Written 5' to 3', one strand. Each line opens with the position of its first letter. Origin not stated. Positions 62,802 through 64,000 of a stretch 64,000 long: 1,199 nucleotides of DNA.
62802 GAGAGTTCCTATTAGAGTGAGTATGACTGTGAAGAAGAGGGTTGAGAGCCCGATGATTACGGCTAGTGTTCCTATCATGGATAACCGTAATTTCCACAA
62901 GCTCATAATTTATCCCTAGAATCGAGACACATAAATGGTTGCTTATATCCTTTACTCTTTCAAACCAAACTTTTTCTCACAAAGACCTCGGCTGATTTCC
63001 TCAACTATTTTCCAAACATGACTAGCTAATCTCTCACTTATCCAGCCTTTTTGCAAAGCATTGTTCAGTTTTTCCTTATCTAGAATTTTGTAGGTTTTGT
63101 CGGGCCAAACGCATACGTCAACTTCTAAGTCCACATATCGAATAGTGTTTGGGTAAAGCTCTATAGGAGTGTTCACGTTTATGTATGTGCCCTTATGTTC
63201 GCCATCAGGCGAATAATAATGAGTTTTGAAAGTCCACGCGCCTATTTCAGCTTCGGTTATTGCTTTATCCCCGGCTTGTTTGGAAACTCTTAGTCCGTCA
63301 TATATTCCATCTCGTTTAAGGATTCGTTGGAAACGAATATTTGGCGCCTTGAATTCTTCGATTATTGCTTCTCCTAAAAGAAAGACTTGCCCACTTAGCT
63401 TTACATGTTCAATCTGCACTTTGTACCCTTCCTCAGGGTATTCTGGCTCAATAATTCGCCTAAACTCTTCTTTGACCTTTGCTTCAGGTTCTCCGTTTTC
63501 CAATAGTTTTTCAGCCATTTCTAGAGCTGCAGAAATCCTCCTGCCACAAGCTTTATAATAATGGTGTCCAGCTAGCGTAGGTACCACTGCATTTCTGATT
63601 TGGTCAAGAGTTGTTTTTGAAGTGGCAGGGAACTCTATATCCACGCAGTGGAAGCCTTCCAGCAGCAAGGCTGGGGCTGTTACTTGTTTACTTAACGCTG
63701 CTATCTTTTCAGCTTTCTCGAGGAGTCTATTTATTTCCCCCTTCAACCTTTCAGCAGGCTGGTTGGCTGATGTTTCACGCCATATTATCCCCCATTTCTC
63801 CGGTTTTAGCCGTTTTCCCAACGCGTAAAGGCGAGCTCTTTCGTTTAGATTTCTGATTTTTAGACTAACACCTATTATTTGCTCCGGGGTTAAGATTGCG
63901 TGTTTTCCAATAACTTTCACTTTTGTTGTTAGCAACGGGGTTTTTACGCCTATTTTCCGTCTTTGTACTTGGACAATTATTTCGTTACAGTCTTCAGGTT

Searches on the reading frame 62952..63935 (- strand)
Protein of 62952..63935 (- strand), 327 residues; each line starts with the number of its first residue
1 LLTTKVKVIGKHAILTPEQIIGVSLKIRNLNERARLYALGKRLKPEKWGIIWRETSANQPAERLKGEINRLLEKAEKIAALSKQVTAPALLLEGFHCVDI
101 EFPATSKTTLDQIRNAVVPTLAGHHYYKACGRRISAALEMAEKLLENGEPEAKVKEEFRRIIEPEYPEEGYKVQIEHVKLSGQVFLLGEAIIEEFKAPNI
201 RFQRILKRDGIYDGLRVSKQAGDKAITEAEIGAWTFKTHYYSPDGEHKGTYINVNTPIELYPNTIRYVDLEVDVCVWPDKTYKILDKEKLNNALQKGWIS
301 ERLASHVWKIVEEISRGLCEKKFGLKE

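Call 56: search_protein_families(library=ncbifam, proteins=[window:62952-63935:-], max_evalue=0.001)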
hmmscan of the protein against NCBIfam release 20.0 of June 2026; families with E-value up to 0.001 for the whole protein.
window:62952-63935:- (327 aa): 5 families
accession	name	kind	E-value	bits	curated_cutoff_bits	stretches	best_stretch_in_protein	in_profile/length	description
TIGR00757.1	RNaseEG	subfamily_domain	4e-10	39.2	325.95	1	2-93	107-200/415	Rne/Rng family ribonuclease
NF049996.1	NtdP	equivalog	4.1e-07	30.1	280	1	250-316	81-147/168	nucleoside tri-diphosphate phosphatase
NF010183.0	PRK13662.1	equivalog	7.7e-07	29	213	1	250-316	84-150/177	hypothetical protein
NF052586.1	RnaseECyano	equivalog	4.1e-05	22.2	900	1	2-91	108-198/619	ribonuclease E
NF049998.1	FomD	equivalog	7.2e-05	22.5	320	1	240-309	96-165/207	cytidylyl-2-hydroxypropylphosphonate hydrolase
